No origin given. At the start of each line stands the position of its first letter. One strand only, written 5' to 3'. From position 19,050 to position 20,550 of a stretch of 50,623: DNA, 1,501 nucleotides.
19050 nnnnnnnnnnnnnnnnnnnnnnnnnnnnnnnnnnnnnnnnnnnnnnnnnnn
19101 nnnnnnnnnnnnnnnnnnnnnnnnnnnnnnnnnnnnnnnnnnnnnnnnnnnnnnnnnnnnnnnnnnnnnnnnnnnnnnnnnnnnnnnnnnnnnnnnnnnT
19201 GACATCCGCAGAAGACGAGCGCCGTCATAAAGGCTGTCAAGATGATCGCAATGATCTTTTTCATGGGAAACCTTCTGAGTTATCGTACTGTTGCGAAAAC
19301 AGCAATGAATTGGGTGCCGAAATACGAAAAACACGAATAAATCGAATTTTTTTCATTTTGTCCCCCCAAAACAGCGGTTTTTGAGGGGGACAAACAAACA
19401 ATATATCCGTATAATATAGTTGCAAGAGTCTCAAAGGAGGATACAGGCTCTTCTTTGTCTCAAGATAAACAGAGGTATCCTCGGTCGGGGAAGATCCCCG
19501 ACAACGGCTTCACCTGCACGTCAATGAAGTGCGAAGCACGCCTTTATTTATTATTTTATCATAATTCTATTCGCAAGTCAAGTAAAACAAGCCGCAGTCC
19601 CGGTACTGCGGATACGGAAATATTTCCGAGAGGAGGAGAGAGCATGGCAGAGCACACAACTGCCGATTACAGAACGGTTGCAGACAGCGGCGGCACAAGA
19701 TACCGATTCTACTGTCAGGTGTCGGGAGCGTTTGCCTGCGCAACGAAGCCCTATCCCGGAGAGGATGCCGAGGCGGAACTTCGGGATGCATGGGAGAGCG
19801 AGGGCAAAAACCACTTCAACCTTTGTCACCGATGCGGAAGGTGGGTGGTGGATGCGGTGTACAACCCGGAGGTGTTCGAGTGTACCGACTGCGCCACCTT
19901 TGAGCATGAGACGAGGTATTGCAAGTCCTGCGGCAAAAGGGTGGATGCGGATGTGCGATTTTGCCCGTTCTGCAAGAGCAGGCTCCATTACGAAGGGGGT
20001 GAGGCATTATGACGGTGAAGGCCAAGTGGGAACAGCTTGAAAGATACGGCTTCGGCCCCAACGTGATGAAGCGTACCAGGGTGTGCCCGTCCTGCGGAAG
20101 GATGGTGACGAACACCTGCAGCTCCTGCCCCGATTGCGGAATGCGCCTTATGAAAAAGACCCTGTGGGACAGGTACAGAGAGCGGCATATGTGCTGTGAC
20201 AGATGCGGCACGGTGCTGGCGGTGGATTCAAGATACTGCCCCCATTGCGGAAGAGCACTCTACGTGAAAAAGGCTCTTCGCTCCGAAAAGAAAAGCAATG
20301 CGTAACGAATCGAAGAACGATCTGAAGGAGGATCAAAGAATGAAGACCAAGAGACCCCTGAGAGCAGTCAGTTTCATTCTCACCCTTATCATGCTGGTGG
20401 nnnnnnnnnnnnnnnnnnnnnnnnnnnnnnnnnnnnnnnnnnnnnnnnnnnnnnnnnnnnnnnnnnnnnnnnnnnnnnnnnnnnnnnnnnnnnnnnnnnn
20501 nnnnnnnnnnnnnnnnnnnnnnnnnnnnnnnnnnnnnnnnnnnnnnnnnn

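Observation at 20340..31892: Tandem pair of ~1,870-aa dockerin proteins with no recognisable CAZyme catalytic domain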

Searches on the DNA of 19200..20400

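Call 96: search_rna_families(source=window, start=19200, end=20400, threshold=evalue, max_evalue=1)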
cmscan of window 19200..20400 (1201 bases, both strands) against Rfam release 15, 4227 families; matches with E-value up to 1: 2.
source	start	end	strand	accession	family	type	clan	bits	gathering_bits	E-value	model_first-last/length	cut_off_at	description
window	19355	19396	-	RF03995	mir-7957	Gene; miRNA;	-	20.6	76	0.66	1-59/59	no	mir-7957 microRNA precursor family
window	19418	19512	-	RF01659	ceN86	Gene; snRNA; snoRNA; CD-box;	-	19.6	40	0.9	1-124/124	no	Caenorhabditis snoRNA ceN86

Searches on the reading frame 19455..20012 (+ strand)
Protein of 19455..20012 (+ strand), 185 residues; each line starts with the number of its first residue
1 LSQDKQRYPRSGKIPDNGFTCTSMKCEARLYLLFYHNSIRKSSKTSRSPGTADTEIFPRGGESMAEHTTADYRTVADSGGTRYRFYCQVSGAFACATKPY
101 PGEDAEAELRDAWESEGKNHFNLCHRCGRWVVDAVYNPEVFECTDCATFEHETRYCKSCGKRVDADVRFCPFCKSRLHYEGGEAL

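Call 10: search_protein_families(library=pfam, proteins=[window:19455-20012:+], max_evalue=0.001)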
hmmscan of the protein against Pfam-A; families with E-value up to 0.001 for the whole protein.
window:19455-20012:+ (185 aa): 5 families
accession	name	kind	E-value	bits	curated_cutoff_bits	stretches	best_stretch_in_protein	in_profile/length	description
PF24460.1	DUF7575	-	5.7e-07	29.2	28.5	1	152-175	2-25/28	Domain of unknown function (DUF7575)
PF24463.1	DUF7577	-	4.9e-05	23.3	28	1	152-178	1-27/27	Domain of unknown function (DUF7577)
PF13240.11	Zn_Ribbon_1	-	0.00029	21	25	1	155-173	1-19/23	zinc-ribbon domain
PF17032.10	Zn_ribbon_15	-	0.00056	21.1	28.9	0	137-174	34-73/73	zinc-ribbon family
PF13248.11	Zn_ribbon_3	-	0.00067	19.5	27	1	152-173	1-22/26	zinc-ribbon domain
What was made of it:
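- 19644..20012 (+): ZnR1, a small zinc-ribbon protein (about 122 aa from MAEHTT; the ORF is open from 19455). First gene of the putative operon. Pfam zinc-ribbon families (call 10).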
